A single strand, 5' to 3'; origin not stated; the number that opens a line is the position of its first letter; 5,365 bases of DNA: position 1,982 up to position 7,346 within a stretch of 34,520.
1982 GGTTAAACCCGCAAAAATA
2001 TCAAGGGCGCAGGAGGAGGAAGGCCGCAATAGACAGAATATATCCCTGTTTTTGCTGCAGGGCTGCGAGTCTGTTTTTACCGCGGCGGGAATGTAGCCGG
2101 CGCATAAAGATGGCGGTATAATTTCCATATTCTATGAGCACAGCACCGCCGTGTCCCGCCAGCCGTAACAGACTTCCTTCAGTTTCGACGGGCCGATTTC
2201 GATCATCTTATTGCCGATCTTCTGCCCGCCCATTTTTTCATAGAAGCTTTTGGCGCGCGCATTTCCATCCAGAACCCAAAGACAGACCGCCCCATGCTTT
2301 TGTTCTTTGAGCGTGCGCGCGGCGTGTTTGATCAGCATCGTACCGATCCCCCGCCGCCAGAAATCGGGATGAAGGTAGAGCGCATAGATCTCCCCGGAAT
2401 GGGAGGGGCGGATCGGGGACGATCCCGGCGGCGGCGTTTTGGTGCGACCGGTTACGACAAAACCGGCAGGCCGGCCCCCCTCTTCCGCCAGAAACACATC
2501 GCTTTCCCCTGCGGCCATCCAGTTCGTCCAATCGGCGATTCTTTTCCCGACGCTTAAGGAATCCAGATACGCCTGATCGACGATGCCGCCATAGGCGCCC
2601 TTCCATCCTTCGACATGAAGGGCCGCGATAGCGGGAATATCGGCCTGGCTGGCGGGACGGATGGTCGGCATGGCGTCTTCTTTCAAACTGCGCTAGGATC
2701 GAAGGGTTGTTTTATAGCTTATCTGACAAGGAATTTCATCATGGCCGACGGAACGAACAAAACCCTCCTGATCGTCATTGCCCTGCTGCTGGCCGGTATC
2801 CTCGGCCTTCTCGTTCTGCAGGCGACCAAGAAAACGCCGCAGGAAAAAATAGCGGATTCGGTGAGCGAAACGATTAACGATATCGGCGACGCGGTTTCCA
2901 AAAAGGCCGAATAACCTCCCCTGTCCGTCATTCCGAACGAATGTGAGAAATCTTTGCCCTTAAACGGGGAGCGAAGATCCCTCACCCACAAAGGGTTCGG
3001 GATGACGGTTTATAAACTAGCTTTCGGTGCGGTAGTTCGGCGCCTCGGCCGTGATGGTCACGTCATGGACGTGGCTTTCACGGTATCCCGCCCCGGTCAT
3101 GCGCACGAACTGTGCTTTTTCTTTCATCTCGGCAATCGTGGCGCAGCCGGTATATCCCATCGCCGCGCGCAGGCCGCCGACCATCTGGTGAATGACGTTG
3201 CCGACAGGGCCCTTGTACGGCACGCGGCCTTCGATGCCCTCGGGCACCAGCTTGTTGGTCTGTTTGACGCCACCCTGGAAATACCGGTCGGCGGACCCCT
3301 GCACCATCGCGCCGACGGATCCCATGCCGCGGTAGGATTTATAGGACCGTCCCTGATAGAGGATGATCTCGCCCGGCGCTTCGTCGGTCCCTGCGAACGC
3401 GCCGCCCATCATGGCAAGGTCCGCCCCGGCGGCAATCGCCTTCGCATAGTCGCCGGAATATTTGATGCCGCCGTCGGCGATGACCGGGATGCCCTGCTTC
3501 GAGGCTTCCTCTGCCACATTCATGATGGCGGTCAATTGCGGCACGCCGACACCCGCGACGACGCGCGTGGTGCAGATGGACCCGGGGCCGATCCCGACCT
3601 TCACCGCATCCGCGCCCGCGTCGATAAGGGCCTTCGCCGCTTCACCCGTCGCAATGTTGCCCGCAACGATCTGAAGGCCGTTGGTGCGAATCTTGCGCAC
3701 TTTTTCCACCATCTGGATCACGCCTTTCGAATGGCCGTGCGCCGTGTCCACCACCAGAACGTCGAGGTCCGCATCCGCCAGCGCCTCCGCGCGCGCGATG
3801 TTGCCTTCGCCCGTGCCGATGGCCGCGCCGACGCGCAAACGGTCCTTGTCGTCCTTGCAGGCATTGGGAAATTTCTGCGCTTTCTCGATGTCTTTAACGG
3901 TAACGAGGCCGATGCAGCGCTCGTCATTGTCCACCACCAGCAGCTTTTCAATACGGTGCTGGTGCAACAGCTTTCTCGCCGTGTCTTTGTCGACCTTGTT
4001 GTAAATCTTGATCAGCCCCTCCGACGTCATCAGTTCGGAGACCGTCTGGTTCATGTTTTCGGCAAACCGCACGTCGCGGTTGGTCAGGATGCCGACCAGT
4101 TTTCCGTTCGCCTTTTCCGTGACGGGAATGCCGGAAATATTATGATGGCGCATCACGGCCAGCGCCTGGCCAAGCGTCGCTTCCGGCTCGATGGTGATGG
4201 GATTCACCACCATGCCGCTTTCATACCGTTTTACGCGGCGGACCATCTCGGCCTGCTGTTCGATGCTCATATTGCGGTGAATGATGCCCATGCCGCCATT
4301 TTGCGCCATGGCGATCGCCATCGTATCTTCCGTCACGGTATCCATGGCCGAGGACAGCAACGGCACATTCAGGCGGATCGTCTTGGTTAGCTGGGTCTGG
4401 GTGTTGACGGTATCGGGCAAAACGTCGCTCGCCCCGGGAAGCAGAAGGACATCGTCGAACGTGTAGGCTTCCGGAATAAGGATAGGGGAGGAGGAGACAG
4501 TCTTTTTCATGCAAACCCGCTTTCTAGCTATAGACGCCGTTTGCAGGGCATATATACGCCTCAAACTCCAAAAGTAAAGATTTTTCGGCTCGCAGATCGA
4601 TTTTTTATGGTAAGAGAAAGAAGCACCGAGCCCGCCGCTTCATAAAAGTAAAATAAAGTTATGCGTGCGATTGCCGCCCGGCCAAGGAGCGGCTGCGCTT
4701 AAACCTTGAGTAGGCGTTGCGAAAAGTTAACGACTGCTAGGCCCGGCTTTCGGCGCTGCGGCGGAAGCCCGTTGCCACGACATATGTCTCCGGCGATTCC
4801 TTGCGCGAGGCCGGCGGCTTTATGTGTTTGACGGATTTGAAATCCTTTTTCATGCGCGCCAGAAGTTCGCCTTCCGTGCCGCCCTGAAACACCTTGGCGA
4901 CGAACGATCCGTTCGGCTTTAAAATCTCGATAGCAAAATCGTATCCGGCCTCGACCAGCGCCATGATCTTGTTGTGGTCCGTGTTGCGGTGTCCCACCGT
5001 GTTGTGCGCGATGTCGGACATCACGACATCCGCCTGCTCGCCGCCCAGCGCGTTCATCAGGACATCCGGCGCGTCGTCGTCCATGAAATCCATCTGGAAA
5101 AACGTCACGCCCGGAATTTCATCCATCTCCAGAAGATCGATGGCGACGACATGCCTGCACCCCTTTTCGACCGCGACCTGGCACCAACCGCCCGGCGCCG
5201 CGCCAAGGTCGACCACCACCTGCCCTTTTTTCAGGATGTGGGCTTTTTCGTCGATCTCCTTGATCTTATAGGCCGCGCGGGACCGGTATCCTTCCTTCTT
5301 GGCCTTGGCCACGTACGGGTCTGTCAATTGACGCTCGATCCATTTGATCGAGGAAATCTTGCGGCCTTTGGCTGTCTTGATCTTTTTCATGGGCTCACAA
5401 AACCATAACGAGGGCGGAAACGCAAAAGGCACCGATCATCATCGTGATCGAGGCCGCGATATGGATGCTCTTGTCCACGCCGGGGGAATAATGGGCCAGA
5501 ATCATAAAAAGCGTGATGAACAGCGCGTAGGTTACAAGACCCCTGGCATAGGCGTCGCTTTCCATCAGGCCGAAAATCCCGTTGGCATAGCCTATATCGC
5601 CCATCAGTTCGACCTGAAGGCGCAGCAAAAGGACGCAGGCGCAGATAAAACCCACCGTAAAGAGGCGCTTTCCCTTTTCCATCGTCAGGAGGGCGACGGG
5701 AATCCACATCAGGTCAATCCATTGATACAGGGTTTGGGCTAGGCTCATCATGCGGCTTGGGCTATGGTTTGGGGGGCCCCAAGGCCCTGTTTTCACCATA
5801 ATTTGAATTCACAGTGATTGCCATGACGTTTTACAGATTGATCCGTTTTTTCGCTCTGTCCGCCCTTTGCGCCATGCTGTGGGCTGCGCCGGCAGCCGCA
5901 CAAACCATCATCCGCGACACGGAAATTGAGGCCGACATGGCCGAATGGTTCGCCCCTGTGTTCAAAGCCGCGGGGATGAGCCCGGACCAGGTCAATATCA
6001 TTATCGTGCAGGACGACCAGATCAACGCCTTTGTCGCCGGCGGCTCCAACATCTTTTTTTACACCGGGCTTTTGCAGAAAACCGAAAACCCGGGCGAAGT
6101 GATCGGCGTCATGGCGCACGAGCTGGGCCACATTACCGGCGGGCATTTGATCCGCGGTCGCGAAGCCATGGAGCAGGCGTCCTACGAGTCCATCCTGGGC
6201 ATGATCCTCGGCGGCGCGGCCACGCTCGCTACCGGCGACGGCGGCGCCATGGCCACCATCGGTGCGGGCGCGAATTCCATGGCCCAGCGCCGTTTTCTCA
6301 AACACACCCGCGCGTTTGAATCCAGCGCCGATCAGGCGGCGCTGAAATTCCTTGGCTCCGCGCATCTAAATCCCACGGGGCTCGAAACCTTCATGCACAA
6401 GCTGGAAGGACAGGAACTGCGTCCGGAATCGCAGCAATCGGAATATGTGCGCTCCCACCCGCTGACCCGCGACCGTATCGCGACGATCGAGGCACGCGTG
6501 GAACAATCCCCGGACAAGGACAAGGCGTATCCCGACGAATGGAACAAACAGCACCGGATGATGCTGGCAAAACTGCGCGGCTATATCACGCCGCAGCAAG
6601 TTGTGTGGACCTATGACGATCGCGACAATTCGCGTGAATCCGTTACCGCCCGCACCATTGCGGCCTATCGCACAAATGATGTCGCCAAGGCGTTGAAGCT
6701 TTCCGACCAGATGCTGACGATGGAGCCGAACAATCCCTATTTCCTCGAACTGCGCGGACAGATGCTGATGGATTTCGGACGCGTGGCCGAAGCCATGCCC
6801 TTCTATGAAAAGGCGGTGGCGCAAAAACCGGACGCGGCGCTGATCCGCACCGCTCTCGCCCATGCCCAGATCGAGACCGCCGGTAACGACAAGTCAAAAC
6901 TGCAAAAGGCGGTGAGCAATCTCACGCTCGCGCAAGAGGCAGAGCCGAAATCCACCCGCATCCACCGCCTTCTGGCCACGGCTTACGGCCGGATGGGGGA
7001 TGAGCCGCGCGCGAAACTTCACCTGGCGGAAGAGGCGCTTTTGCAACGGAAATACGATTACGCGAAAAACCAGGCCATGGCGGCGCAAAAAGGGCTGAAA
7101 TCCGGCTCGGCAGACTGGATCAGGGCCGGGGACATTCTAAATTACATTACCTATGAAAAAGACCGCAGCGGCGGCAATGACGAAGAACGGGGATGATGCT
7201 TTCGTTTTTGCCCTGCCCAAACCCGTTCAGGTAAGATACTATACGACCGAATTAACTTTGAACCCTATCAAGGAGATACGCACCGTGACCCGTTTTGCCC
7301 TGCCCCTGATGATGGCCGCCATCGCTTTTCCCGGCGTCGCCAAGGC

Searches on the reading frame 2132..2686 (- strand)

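Call 47: search_protein_families(library=pfam, proteins=[window:2132-2686:-], max_evalue=0.0001)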
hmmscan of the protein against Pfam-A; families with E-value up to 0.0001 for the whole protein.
window:2132-2686:- (184 aa): 4 families
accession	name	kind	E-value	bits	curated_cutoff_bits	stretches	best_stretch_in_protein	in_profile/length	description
PF00583.31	Acetyltransf_1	-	2.1e-17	63.9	20.7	1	52-153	23-115/116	Acetyltransferase (GNAT) family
PF13508.13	Acetyltransf_7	-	1.3e-13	51.6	27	1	62-153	3-81/84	Acetyltransferase (GNAT) domain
PF08445.16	FR47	-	3.3e-12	46.6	22.1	1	96-159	20-82/86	FR47-like protein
PF13673.13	Acetyltransf_10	-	1e-09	38.9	23.6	1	53-160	22-113/128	Acetyltransferase (GNAT) domain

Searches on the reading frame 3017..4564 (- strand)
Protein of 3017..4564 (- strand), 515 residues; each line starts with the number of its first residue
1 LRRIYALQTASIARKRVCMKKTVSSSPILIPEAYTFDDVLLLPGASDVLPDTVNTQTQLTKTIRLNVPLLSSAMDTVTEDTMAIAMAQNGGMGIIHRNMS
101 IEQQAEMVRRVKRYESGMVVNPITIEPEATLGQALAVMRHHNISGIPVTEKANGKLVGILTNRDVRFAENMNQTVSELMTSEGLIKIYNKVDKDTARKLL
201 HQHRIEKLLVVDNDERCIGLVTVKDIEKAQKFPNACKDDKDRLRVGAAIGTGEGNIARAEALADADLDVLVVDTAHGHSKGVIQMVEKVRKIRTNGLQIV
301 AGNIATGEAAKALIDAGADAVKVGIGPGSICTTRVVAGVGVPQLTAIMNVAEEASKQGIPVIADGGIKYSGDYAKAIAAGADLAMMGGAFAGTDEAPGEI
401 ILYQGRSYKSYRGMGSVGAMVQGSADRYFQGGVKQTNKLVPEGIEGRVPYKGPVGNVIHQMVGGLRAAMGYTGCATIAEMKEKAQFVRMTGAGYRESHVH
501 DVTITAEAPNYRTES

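Call 47: search_protein_families(library=pfam, proteins=[window:3017-4564:-], max_evalue=0.0001)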
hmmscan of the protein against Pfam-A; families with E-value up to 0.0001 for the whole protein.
window:3017-4564:- (515 aa): 4 families
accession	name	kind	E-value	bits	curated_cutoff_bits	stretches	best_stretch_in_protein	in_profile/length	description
PF00478.31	IMPDH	-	1.1e-163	544.6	25.6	1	33-500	1-345/345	IMP dehydrogenase / GMP reductase domain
PF00571.33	CBS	-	2.5e-20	73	24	2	118-167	5-53/57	CBS domain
PF03060.21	NMO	-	8.1e-11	42.3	28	1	289-399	129-234/331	Nitronate monooxygenase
PF01070.24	FMN_dh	-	1.4e-09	37.9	24.9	1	287-391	208-306/350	FMN-dependent dehydrogenase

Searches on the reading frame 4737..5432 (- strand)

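Call 47: search_protein_families(library=pfam, proteins=[window:4737-5432:-], max_evalue=0.0001)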
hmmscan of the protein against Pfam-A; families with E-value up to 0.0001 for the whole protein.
window:4737-5432:- (231 aa): 2 families
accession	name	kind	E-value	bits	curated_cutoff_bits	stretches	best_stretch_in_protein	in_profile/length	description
PF01728.25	FtsJ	-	3.3e-57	193.8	24.1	1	49-223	1-181/181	FtsJ-like methyltransferase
PF13489.12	Methyltransf_23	-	2.4e-05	24.6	27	1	56-123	9-79/164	Methyltransferase domain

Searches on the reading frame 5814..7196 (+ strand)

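Call 47: search_protein_families(library=pfam, proteins=[window:5814-7196:+], max_evalue=0.0001)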
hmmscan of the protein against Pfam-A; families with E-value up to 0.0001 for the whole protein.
window:5814-7196:+ (460 aa): 9 families
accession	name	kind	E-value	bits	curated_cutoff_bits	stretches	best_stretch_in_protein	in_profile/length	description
PF01435.24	Peptidase_M48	-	5.4e-30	105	20.3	1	42-228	7-185/186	Peptidase family M48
PF14559.12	TPR_19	-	6e-09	36.6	25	0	318-356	1-39/68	Tetratricopeptide repeat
PF13371.12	TPR_9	-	1.5e-07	31.7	35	1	284-347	5-68/73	Tetratricopeptide repeat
PF13428.12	TPR_14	-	1.9e-07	31.5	23.5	0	313-350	6-43/44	Tetratricopeptide repeat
PF13429.12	TPR_15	-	1.3e-06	28.5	26.2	1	292-417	131-249/280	Tetratricopeptide repeat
PF13432.12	TPR_16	-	1.9e-06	28.7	32.7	1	283-342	6-65/65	Tetratricopeptide repeat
PF13431.12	TPR_17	-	1.8e-05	25.1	24.4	0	330-355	1-26/34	Tetratricopeptide repeat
PF23914.1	TPR_CcmH_CycH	-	3e-05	24.4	42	1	304-400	46-140/158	Cytochrome c-type biogenesis protein H TPR domain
PF07719.23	TPR_2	-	6.5e-05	23.2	27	0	309-340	2-33/34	Tetratricopeptide repeat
